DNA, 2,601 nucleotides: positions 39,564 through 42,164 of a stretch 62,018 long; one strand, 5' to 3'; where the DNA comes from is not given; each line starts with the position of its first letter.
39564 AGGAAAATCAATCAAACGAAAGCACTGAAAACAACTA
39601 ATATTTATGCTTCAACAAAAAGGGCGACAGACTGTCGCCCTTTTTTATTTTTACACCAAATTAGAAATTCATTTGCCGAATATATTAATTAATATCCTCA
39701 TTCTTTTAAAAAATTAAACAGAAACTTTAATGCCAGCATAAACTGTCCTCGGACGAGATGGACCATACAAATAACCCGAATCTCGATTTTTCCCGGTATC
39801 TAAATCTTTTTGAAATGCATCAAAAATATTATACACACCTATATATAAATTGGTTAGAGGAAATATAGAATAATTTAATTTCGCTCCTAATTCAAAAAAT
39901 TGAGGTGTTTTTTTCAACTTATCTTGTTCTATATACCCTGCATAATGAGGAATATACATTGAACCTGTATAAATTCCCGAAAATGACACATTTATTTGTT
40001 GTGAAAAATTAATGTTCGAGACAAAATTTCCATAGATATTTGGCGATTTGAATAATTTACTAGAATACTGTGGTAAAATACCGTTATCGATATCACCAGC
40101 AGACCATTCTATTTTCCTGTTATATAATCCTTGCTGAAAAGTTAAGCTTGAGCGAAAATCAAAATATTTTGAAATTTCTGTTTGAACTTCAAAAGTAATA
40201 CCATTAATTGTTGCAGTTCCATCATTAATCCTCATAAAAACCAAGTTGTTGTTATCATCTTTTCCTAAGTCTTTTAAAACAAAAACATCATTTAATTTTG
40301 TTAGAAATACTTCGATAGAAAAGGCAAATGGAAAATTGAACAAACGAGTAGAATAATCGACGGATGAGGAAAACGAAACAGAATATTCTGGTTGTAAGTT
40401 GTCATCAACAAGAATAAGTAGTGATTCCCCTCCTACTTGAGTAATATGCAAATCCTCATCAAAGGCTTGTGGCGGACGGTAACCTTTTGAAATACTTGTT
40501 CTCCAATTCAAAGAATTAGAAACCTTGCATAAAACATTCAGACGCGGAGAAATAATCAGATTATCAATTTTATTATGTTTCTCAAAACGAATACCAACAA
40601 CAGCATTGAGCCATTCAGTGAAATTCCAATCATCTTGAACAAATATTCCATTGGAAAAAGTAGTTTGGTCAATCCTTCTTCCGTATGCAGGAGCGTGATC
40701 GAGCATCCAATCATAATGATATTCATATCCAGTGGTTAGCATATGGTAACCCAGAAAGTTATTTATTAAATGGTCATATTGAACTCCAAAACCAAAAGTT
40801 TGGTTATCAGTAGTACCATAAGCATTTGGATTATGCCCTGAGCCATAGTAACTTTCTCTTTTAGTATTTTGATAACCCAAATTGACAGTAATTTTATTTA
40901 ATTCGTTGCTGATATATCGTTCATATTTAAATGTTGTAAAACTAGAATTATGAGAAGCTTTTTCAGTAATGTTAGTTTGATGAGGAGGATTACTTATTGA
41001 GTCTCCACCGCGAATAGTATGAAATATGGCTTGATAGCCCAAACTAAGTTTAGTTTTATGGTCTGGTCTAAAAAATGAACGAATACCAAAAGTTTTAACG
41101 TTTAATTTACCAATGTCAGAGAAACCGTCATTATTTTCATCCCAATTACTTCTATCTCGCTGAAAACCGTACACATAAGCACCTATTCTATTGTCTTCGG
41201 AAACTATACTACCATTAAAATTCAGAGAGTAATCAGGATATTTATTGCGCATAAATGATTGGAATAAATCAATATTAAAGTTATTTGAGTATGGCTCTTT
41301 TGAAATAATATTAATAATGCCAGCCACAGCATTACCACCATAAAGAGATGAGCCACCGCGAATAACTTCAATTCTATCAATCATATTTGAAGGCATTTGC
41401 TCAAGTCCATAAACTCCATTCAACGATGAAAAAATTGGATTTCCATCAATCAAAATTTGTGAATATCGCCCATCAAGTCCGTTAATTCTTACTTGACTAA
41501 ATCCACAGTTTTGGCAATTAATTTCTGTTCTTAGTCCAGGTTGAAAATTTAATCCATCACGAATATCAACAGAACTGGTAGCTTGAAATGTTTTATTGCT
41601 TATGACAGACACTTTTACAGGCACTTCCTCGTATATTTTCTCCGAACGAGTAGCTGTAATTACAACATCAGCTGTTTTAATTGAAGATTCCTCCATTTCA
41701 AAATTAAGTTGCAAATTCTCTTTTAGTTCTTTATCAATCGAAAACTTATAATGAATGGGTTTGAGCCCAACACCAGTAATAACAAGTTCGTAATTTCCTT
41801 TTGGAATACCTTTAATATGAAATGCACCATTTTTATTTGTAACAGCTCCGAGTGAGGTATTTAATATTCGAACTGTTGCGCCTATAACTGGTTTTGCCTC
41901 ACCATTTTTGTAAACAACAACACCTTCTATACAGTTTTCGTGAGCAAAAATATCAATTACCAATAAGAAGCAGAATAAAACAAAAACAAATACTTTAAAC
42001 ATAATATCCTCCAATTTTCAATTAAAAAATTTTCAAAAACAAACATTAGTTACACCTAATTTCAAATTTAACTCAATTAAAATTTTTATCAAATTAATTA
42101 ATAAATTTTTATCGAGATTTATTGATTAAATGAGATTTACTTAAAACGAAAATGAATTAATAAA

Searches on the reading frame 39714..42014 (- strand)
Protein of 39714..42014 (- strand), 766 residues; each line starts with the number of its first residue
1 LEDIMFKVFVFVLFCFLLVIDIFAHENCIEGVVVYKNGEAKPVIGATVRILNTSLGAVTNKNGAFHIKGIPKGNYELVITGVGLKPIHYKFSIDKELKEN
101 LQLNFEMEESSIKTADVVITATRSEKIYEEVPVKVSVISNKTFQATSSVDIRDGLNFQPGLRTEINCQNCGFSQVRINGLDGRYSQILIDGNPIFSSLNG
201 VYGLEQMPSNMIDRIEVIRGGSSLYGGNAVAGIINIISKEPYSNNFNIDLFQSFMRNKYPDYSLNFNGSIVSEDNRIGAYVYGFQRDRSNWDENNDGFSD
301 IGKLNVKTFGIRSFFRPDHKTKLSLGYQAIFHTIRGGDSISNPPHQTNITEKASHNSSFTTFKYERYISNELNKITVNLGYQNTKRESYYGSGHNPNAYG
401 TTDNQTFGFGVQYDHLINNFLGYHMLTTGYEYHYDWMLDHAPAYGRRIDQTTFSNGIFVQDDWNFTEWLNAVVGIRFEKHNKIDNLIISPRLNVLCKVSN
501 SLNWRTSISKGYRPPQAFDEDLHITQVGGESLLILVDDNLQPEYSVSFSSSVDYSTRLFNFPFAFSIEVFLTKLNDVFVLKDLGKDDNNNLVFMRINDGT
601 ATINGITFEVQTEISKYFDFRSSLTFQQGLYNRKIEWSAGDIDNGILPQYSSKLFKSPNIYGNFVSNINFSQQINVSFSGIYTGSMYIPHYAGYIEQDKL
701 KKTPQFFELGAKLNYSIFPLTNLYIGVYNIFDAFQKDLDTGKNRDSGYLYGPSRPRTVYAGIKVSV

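Call 72: search_protein_families(library=pfam, proteins=[window:39714-42014:-], max_evalue=0.00001)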
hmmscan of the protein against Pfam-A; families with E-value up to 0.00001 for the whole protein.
window:39714-42014:- (766 aa): 4 families
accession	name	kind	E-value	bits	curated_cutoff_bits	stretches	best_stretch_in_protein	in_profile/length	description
PF00593.30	TonB_dep_Rec_b-barrel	-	9e-24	85.6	27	1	312-730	17-436/436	TonB dependent receptor-like, beta-barrel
PF07715.20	Plug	-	6.1e-21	75.4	23.9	1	130-233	4-107/107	TonB-dependent Receptor Plug Domain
PF13715.12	CarbopepD_reg_2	-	1.4e-17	63.9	32.2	1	29-119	1-88/88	CarboxypepD_reg-like domain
PF13620.12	CarboxypepD_reg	-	3.4e-11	43.8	32.3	1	29-107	2-81/82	Carboxypeptidase regulatory-like domain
